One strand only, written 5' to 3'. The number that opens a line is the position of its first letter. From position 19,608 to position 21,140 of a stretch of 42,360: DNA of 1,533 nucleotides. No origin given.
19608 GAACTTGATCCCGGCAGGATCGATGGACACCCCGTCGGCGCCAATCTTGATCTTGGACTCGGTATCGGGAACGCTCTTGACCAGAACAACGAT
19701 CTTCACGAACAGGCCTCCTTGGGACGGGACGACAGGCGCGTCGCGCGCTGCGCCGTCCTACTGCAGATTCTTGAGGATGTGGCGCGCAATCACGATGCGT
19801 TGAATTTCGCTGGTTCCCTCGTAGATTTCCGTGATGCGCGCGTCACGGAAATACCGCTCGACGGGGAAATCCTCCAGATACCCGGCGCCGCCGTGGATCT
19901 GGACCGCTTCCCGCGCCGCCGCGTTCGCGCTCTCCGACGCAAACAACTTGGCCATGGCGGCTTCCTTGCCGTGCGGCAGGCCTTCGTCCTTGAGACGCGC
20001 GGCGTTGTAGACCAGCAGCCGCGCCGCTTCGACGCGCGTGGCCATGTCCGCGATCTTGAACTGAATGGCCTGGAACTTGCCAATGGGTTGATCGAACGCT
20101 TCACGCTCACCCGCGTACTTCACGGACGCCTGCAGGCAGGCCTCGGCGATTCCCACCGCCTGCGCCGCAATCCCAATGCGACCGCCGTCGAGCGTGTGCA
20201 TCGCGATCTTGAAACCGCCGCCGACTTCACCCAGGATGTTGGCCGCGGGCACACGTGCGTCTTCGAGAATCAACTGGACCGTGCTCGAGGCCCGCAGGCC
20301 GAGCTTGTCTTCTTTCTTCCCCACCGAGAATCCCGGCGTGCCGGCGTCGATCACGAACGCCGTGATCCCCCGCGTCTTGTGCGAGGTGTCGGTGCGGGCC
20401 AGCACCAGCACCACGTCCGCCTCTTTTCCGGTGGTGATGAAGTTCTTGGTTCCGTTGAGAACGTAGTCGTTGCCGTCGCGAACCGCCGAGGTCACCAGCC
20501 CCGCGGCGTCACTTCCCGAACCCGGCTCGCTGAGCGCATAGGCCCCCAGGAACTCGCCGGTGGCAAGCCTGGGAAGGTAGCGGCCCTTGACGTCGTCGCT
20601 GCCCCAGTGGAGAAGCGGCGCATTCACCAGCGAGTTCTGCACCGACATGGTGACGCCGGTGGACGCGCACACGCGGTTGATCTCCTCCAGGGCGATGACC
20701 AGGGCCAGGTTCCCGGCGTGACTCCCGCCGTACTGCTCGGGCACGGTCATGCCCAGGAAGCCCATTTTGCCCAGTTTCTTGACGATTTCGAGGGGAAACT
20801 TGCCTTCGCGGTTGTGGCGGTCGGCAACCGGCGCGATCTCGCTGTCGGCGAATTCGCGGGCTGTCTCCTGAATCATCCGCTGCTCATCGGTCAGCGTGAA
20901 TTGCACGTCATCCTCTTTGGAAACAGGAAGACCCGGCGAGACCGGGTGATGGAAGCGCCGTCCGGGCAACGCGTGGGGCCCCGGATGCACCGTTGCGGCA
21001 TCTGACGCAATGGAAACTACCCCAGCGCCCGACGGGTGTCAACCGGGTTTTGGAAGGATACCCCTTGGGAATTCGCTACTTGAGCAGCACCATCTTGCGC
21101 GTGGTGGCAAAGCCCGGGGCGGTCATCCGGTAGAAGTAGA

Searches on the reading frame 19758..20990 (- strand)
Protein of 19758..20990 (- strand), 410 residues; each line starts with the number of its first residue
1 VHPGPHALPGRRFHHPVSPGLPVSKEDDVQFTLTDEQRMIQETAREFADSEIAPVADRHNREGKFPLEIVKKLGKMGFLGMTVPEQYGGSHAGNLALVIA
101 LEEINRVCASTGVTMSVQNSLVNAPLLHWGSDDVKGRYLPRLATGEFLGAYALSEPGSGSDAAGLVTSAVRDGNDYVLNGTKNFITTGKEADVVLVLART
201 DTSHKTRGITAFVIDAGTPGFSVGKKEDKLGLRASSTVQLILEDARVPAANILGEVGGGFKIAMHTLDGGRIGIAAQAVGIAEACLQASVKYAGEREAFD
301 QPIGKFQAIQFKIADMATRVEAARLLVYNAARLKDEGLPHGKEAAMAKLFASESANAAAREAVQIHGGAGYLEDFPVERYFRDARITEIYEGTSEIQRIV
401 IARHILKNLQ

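Call 8: search_protein_families(library=pfam, proteins=[window:19758-20990:-], max_evalue=0.001)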
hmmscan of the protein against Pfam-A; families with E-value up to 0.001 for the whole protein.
window:19758-20990:- (410 aa): 4 families
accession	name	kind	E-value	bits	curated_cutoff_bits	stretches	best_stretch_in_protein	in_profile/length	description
PF00441.29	Acyl-CoA_dh_1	-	5e-57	192.7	22.4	1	257-406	1-150/150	Acyl-CoA dehydrogenase, C-terminal domain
PF02771.21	Acyl-CoA_dh_N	-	9.1e-41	139.2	22.9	1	34-146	1-113/113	Acyl-CoA dehydrogenase, N-terminal domain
PF08028.16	Acyl-CoA_dh_2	-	1.1e-28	100.7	22.7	1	272-394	1-133/134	Acyl-CoA dehydrogenase, C-terminal domain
PF02770.24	Acyl-CoA_dh_M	-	4.7e-26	91.2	33.3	1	150-244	1-96/97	Acyl-CoA dehydrogenase, middle domain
